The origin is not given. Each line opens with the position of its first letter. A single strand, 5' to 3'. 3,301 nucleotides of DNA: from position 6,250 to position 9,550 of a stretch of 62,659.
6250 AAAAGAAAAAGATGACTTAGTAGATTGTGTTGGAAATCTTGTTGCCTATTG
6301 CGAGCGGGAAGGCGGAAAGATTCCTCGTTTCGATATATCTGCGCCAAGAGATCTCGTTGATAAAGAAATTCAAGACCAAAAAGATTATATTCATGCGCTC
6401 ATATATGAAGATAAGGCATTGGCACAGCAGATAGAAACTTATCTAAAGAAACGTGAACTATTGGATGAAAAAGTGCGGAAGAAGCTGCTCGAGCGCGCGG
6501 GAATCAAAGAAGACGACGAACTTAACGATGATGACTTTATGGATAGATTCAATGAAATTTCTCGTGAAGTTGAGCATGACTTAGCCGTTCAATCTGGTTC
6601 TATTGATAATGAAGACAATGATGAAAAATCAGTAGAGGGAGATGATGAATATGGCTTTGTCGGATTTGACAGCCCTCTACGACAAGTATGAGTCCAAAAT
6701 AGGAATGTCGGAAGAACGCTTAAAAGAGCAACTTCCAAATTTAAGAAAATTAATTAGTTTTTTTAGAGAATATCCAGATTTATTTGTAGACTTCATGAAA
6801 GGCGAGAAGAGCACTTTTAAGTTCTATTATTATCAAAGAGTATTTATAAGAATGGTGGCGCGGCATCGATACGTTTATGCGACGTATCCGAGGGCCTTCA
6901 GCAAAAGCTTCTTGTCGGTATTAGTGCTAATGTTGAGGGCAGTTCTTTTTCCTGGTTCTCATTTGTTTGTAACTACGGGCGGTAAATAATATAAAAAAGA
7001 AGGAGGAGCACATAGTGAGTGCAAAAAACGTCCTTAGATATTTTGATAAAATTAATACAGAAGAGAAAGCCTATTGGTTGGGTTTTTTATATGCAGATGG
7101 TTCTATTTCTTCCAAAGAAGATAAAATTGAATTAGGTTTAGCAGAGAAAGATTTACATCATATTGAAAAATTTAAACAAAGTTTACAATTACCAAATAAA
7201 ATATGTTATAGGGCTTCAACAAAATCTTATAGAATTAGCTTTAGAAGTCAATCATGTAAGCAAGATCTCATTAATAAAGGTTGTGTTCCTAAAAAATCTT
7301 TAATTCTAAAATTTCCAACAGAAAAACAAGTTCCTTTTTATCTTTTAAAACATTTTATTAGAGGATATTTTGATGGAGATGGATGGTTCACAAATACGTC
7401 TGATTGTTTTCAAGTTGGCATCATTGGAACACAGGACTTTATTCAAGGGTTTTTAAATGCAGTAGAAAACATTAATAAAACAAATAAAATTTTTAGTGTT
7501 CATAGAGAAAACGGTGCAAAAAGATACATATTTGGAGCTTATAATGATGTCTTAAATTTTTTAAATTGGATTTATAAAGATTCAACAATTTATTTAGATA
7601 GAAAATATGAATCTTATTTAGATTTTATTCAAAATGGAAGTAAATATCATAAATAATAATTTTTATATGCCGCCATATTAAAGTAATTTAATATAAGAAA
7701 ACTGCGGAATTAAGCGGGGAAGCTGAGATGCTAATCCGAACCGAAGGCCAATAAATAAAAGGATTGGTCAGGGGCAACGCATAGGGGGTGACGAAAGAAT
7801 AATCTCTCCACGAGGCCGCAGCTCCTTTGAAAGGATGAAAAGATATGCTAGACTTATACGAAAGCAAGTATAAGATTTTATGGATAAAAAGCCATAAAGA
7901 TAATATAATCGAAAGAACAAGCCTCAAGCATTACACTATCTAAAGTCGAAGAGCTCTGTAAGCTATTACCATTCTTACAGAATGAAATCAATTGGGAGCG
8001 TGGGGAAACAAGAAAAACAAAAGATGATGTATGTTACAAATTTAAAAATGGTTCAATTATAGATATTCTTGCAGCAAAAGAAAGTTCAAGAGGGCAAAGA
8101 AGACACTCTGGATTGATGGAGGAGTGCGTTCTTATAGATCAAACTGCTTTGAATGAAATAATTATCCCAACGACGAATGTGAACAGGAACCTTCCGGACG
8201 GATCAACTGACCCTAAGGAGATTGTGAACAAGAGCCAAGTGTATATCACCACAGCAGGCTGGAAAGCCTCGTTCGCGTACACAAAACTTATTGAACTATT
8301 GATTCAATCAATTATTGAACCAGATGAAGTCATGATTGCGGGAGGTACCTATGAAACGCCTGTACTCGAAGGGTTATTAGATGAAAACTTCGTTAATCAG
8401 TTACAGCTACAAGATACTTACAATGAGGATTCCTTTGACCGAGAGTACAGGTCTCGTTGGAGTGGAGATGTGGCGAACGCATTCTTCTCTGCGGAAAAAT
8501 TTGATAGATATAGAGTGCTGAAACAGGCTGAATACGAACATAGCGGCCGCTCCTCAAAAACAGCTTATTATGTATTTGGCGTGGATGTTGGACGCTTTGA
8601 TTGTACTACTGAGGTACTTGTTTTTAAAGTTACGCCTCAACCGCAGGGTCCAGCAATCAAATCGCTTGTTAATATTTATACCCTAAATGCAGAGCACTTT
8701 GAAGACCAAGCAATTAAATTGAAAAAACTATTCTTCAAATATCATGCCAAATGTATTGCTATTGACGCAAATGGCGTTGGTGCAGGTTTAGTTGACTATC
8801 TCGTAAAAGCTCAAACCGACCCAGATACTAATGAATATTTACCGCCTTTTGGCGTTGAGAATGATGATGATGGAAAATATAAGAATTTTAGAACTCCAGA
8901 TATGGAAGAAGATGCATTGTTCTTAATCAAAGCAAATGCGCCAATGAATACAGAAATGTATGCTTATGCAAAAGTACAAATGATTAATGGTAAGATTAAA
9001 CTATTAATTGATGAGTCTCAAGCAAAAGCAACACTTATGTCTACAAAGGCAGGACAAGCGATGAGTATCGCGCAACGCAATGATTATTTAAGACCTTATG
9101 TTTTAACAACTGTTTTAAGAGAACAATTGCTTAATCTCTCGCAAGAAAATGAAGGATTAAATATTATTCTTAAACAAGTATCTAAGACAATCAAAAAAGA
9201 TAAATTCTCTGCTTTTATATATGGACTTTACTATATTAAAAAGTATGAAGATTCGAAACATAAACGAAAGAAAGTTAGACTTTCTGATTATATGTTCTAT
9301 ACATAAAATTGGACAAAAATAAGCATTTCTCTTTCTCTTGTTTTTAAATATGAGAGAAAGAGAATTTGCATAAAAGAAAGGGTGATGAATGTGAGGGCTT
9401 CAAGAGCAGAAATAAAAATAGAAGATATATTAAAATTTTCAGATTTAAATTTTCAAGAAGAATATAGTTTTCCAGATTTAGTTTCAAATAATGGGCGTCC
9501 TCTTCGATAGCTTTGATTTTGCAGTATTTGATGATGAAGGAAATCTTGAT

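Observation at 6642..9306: Large terminase gene split by a putative group I intron carrying a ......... homing endonuclease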

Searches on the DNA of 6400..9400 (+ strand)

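Call 6: search_dna_similar(query=window:6400-9400:+, collection=phages, mode=near, max_rows=25)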
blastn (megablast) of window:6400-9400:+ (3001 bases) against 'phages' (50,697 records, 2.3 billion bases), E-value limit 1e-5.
No match.
